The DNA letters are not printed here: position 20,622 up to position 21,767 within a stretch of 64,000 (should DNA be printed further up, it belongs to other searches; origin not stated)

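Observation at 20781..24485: Aldolase / fold-III decarboxylase / class-IV aminotransferase trio around the initiating transferase: candidate pathway to a non-sugar amine decoration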

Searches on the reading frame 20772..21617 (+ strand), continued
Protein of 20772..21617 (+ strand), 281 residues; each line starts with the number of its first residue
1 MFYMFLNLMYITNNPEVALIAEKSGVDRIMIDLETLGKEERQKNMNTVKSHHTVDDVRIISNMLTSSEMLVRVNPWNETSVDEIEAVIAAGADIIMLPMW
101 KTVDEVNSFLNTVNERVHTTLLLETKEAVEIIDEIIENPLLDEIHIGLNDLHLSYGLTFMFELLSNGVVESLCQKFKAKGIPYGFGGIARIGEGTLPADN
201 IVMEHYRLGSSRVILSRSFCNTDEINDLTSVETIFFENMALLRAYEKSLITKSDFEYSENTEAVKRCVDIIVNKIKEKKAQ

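Call 59: search_dna_similar(query=window:20781-21617:+, collection=plasmids, mode=protein, max_rows=25, max_evalue=1e-10)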
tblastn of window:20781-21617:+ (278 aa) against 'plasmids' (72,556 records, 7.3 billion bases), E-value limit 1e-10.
Records with a match: 2; places in all: 2; records where one place covers at least 80% of the query: 2.
Best place of each record, by identity: <60% 2.
By first word of the organism name: Pseudohalocynthiibacter 1; Roseovarius 1.
By predicted mobility (MOB-suite, as given by PLSDB): conjugative 1; non-mobilizable 1.
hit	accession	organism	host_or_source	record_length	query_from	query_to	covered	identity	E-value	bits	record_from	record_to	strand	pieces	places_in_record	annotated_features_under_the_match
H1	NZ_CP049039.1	Pseudohalocynthiibacter aestuariivivens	pure culutre,Seawater recirculating ...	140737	5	268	95%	39.5%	3e-55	198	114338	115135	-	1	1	aldolase/citrate lyase family protein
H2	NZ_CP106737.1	Roseovarius pelagicus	cell culture,Arctic seawater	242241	5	268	95%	39.5%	3e-55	198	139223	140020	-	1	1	aldolase/citrate lyase family protein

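Call 60: get_annotated_region(hit=H1, flank=12000)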
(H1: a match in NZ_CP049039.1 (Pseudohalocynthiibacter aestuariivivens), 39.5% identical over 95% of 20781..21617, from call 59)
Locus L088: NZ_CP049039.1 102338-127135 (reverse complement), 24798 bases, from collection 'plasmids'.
description: Pseudohalocynthiibacter aestuariivivens strain RR4-35 plasmid pRR4-35_2, complete sequence
organism: Pseudohalocynthiibacter aestuariivivens (NCBI taxid 1591409)
taxonomy: Bacteria; Pseudomonadota; Alphaproteobacteria; Rhodobacterales; Paracoccaceae; Pseudohalocynthiibacter; Pseudohalocynthiibacter aestuariivivens
host: -; source: pure culutre,Seawater recirculating aquaculture system biofilter; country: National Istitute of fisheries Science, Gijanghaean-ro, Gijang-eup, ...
typing (MOB-suite, as given by PLSDB): conjugative; relaxase MOBP; mating-pair formation MPF_T
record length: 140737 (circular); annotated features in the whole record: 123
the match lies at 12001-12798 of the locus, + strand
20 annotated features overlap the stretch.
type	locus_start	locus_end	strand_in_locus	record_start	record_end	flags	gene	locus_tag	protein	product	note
CDS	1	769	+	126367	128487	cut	-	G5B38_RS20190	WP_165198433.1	YjbH domain-containing protein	-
CDS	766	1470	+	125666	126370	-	-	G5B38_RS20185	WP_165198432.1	YjbF family lipoprotein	-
CDS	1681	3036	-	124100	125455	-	-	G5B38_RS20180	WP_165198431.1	polysaccharide biosynthesis/export family protein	GO:0015774 - polysaccharide transport [Evidence IEA]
CDS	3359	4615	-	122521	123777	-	-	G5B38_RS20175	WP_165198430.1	UDP-glycosyltransferase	-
CDS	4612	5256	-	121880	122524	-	hisH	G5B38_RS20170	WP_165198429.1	imidazole glycerol phosphate synthase subunit HisH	GO:0000105 - histidine biosynthetic process [Evidence IEA]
CDS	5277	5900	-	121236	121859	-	-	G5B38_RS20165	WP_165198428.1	NeuD/PglB/VioB family sugar acetyltransferase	-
CDS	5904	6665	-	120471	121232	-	-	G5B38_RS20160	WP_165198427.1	imidazole glycerol phosphate synthase cyclase subunit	-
CDS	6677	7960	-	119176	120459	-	-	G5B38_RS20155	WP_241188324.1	N-acetyl sugar amidotransferase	-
CDS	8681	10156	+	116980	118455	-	-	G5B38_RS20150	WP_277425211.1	DegT/DnrJ/EryC1/StrS family aminotransferase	-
CDS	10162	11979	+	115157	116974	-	asnB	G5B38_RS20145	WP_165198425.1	asparagine synthase (glutamine-hydrolyzing)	GO:0006529 - asparagine biosynthetic process [Evidence IEA]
CDS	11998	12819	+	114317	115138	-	-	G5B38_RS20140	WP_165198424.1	aldolase/citrate lyase family protein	-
CDS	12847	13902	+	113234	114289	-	-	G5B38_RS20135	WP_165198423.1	N-acetylneuraminate synthase family protein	GO:0016051 - carbohydrate biosynthetic process [Evidence IEA]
CDS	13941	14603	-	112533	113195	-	-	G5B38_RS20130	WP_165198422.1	sugar transferase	GO:0006486 - protein glycosylation [Evidence IEA]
CDS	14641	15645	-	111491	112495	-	-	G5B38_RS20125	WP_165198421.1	hypothetical protein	-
CDS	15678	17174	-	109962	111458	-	-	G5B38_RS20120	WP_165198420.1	lipid II flippase MurJ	-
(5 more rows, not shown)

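Call 65: find_encoding_contigs(protein=P0191, flank=9000, max_places=3)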
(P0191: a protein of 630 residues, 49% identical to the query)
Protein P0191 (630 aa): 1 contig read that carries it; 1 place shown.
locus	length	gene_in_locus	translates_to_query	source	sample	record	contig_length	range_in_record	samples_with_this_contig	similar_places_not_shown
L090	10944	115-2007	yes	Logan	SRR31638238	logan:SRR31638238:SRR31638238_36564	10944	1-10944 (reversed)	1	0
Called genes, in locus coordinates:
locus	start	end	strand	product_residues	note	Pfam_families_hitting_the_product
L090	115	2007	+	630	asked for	PF03328:HpcH_HpaI, PF01073:3Beta_HSD, PF01370:Epimerase, PF02719:Polysacc_synt_2, PF04321:RmlD_sub_bind, PF08659:KR, PF13460:NAD_binding_10 (weak), PF16363:GDP_Man_Dehyd, +2 more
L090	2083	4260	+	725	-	PF00664:ABC_membrane, PF00005:ABC_tran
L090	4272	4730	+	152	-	PF08909:DUF1854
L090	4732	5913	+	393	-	PF07075:NamZ_N, PF20732:NamZ_C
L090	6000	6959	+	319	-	PF07963:N_methyl (weak)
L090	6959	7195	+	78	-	-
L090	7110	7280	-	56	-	-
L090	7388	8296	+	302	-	PF07963:N_methyl (weak)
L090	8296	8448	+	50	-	-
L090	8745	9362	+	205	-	-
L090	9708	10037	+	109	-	PF06153:CdAMP_rec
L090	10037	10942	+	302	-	?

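Call 68: find_homologous_proteins(query=L088:11998-12819:+)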
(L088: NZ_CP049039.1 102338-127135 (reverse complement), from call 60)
Query L088:11998-12819:+ (273 aa): 3841 proteins with E <= 0.001 among 8000 candidates; the best 120 are listed.
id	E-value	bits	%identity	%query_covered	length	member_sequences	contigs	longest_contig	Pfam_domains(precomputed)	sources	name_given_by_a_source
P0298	2.9e-173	592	100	100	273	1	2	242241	PF03328.21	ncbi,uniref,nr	ncbi:aldolase (plasmid) [Pseudohalocynthiibacter aestuariivivens]|uniref:Aldolase/citrate lyase fami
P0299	7.9e-139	480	81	100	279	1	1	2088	PF03328.21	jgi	jgi:2-keto-3-deoxy-L-rhamnonate aldolase RhmA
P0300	1.2e-127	443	76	100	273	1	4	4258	PF03328.21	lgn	-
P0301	2.3e-123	429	74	100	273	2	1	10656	PF03328.21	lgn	-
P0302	1.1e-121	423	73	100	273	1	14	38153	PF03328.21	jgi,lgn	jgi:2-keto-3-deoxy-L-rhamnonate aldolase RhmA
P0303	4.8e-121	421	71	100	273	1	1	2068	PF03328.21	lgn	-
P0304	7.6e-118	411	68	100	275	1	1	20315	PF03328.21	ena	-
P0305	2.5e-116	406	68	100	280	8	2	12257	PF03328.21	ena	-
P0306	8.8e-116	404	68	100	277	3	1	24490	PF03328.21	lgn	-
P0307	3.2e-115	402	68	100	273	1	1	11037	PF03328.21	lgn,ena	-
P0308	8.3e-115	401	67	100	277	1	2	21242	PF03328.21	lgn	-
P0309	5.4e-114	398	66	100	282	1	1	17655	PF03328.21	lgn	-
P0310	7.8e-114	398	67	100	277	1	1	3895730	PF03328.21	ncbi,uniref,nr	ncbi:aldolase/citrate lyase family protein [Fuscovulum ytuae]|uniref:Aldolase/citrate lyase family p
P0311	3.6e-112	392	67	99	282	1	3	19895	PF03328.21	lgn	-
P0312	9.4e-112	391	65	100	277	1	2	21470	PF03328.21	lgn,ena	-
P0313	9.9e-112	391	66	100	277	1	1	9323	PF03328.21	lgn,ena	-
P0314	1.1e-111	391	65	100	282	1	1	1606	PF03328.21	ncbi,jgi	jgi:hypothetical protein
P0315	1.3e-111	390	65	100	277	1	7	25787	PF03328.21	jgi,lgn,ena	jgi:2-keto-3-deoxy-L-rhamnonate aldolase RhmA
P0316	1.4e-111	390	66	100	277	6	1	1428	PF03328.21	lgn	-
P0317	1.4e-111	390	64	100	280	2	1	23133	PF03328.21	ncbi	-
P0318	1.5e-111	390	66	100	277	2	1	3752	PF03328.21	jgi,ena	-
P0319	3.1e-111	389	65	100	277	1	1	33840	PF03328.21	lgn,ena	-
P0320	3.2e-111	389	65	100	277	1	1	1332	PF03328.21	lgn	-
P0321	3.7e-111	389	67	100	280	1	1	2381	PF03328.21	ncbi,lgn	-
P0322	5.7e-111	388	65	100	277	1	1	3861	PF03328.21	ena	-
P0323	5.8e-111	388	65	100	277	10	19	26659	PF03328.21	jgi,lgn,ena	jgi:2-keto-3-deoxy-L-rhamnonate aldolase RhmA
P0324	6.8e-111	388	66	100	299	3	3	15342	PF03328.21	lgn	-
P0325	1.0e-110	387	66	98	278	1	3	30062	PF03328.21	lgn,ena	-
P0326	2.1e-110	386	66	100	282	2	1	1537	PF03328.21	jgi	-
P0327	2.4e-110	386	66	100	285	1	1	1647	PF03328.21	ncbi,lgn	-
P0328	2.4e-110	386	64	100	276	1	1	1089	PF03328.21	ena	-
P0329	4.4e-110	385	65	100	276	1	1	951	PF03328.21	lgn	-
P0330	8.8e-110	384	65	100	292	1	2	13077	PF03328.21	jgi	jgi:2-keto-3-deoxy-L-rhamnonate aldolase RhmA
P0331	1.0e-109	384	66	100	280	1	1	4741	PF03328.21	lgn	-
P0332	1.3e-109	384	66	100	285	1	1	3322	PF03328.21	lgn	-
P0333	1.6e-109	384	64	100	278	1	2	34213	PF03328.21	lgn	-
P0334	2.4e-109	383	68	100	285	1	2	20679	PF03328.21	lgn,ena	-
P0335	4.4e-109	382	68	99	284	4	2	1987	PF03328.21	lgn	-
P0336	4.4e-109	382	64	100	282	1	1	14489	PF03328.21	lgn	-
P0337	4.8e-109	382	65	100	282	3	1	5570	PF03328.21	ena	-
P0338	7.2e-109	381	65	100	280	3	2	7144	PF03328.21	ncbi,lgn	-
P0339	7.9e-109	381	64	100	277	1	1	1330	PF03328.21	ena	-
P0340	2.8e-108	379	65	100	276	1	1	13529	PF03328.21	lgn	-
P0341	3.5e-108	379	65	99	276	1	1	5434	PF03328.21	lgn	-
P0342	1.0e-107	378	65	99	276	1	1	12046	PF03328.21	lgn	-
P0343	1.4e-107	377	66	100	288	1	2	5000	PF03328.21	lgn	-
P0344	1.5e-107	377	64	99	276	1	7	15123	PF03328.21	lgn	-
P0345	1.7e-107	377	65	99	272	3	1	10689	PF03328.21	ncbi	-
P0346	2.2e-107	376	65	99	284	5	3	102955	PF03328.21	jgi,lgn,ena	-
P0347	4.6e-107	375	66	100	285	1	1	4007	PF03328.21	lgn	-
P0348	4.9e-107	375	66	100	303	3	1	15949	PF03328.21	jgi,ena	-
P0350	7.2e-107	375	65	100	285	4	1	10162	PF03328.21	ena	-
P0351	1.2e-106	374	65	99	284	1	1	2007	PF03328.21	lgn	-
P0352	1.4e-106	374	63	100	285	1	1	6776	PF03328.21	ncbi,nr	ncbi:MAG: aldolase/citrate lyase family protein [Gammaproteobacteria bacterium]|nr:aldolase/citrate 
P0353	1.6e-106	374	65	100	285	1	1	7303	PF03328.21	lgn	-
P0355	4.8e-106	372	65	99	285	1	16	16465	PF03328.21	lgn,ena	-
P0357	5.7e-106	372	64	100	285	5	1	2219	PF03328.21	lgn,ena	-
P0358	7.7e-106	371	63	100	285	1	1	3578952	PF03328.21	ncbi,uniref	ncbi:aldolase/citrate lyase family protein [Roseovarius sp. C7]|uniref:aldolase/citrate lyase family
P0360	2.4e-105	370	62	100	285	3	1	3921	PF03328.21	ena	-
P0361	8.2e-105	368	64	100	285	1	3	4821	PF03328.21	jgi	jgi:hypothetical protein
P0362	1.8e-104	367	66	100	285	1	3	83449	PF03328.21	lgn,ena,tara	tara:strand:+ start:32444 stop:33301 length:858 start_codon:yes stop_codon:yes gene_type:complete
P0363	2.0e-104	367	63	99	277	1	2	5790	PF03328.21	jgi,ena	-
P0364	2.2e-104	367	63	100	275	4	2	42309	PF03328.21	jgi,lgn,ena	-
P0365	3.7e-104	366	63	100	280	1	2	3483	PF03328.21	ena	-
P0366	4.0e-104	366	64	100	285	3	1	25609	PF03328.21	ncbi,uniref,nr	ncbi:aldolase/citrate lyase family protein [Roseovarius sp. ZX-A-9]|uniref:aldolase/citrate lyase fa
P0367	5.5e-104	365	64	97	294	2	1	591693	PF03328.21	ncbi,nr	nr:aldolase/citrate lyase family protein [Roseovarius nanhaiticus]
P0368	5.8e-104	365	63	100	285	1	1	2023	PF03328.21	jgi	-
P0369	6.6e-104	365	64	100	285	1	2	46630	PF03328.21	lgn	-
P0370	8.7e-104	365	64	100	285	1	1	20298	PF03328.21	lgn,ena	-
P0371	1.6e-103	364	62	100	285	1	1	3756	PF03328.21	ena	-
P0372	1.3e-102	361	63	100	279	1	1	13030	PF03328.21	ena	-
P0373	2.2e-102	360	63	100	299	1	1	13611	PF03328.21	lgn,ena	-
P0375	9.1e-102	358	62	100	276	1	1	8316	PF03328.21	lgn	-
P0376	1.6e-101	357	62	100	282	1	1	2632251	PF03328.21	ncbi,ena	-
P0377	5.4e-101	356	62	100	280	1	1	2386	PF03328.21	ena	-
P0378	1.8e-100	354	61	100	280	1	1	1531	PF03328.21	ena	-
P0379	2.1e-100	354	60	100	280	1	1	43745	PF03328.21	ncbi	-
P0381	1.2e-99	351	62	100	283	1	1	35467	PF03328.21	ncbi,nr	ncbi:MAG: aldolase [Rhodobacteraceae bacterium]|nr:aldolase [Paracoccaceae bacterium]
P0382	2.0e-99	350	60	100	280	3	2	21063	PF03328.21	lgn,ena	-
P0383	3.5e-99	350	62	100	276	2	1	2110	PF03328.21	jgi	jgi:hypothetical protein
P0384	8.5e-99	348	61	100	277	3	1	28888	PF03328.21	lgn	-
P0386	1.2e-98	348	64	99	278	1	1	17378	PF03328.21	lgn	-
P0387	2.1e-98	347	61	99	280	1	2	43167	PF03328.21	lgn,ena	-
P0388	2.9e-98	347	62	100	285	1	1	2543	PF03328.21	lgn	-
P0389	2.9e-98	347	58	100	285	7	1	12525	PF03328.21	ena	-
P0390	7.2e-98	345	60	100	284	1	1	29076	PF03328.21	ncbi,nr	ncbi:MAG: aldolase [Rhodobacteraceae bacterium]|nr:aldolase [Paracoccaceae bacterium]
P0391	8.7e-98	345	60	100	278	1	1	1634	PF03328.21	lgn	-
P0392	1.0e-97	345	60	99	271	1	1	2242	PF03328.21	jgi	jgi:hypothetical protein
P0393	1.6e-97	344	59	100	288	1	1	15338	PF03328.21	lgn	-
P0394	1.6e-97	344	62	96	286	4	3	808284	PF03328.21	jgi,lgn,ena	jgi:hypothetical protein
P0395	1.7e-97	344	62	97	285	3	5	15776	PF03328.21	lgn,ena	-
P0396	3.2e-97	343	61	99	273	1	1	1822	PF03328.21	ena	-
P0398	4.6e-97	343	61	99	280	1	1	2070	PF03328.21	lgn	-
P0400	5.7e-97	342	61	97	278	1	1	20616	PF03328.21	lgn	-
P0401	5.8e-97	342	59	100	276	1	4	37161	PF03328.21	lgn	-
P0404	8.2e-97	342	60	99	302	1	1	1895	PF03328.21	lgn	-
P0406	1.8e-96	341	62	100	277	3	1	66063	PF03328.21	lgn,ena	-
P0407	2.3e-96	340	65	93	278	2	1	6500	PF03328.21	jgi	jgi:2-keto-3-deoxy-L-rhamnonate aldolase RhmA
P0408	2.5e-96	340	58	98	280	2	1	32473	PF03328.21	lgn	-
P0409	2.7e-96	340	62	99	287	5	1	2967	PF03328.21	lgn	-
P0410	2.9e-96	340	56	100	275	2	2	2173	PF03328.21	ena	-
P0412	5.0e-96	339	57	100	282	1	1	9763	PF03328.21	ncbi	-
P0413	5.1e-96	339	63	99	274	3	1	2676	PF03328.21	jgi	jgi:hypothetical protein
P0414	7.3e-96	339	56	100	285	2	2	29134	PF03328.21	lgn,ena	-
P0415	7.6e-96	339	61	97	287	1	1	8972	PF03328.21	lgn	-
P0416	8.5e-96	339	61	97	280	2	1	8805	PF03328.21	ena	-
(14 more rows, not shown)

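Call 69: find_encoding_contigs(protein=P0310, flank=10000, max_places=1)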
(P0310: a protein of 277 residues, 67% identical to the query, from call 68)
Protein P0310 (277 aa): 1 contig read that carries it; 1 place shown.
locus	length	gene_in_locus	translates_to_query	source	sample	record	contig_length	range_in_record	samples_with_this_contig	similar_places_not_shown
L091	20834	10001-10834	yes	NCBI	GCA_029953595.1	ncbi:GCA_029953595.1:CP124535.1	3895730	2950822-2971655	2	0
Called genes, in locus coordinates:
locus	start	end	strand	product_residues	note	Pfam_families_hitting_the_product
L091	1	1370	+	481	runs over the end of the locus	PF00171:Aldedh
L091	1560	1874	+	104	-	-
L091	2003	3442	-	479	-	PF05598:DUF772, PF01609:DDE_Tnp_1, PF13751:DDE_Tnp_1_6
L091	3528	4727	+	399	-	-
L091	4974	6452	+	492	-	-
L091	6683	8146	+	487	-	PF00571:CBS (faint), PF01041:DegT_DnrJ_EryC1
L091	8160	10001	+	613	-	PF13522:GATase_6, PF13537:GATase_7, PF00733:Asn_synthase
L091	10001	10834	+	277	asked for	PF03328:HpcH_HpaI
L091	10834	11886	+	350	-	PF03102:NeuB, PF08666:SAF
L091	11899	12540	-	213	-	PF02397:Bac_transf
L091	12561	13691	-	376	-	PF02350:Epimerase_2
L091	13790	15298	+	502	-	PF03023:MurJ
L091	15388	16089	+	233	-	PF02348:CTP_transf_3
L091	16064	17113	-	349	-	-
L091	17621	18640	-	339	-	PF01548:DEDD_Tnp_IS110, PF02371:Transposase_20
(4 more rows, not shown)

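Call 70: find_encoding_contigs(protein=P0376, flank=10000, max_places=1)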
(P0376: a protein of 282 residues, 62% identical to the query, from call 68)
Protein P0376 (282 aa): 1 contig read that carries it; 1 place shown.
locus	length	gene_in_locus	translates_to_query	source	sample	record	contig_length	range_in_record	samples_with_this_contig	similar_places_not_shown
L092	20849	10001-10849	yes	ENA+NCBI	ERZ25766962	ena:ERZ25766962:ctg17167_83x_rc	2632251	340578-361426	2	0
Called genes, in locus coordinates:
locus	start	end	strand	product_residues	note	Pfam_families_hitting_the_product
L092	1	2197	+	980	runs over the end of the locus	PF13510:Fer2_4, PF07992:Pyr_redox_2 (weak), PF12831:FAD_oxidored (weak), PF17806:SO_alpha_A3, PF01571:GCV_T, PF08669:GCV_T_C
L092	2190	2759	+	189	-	PF01571:GCV_T (weak)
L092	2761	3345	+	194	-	-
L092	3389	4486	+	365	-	PF01571:GCV_T, PF08669:GCV_T_C (weak)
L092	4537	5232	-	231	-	-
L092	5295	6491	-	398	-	PF02771:Acyl-CoA_dh_N, PF02770:Acyl-CoA_dh_M, PF00441:Acyl-CoA_dh_1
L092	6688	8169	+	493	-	PF00571:CBS (faint), PF01041:DegT_DnrJ_EryC1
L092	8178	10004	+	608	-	PF13522:GATase_6, PF13537:GATase_7, PF00733:Asn_synthase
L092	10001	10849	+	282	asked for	PF03328:HpcH_HpaI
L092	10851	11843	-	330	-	PF01380:SIS, PF00571:CBS (weak)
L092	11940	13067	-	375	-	PF02350:Epimerase_2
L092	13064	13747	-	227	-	PF02348:CTP_transf_3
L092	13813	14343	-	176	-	PF00117:GATase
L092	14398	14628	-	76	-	-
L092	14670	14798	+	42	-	-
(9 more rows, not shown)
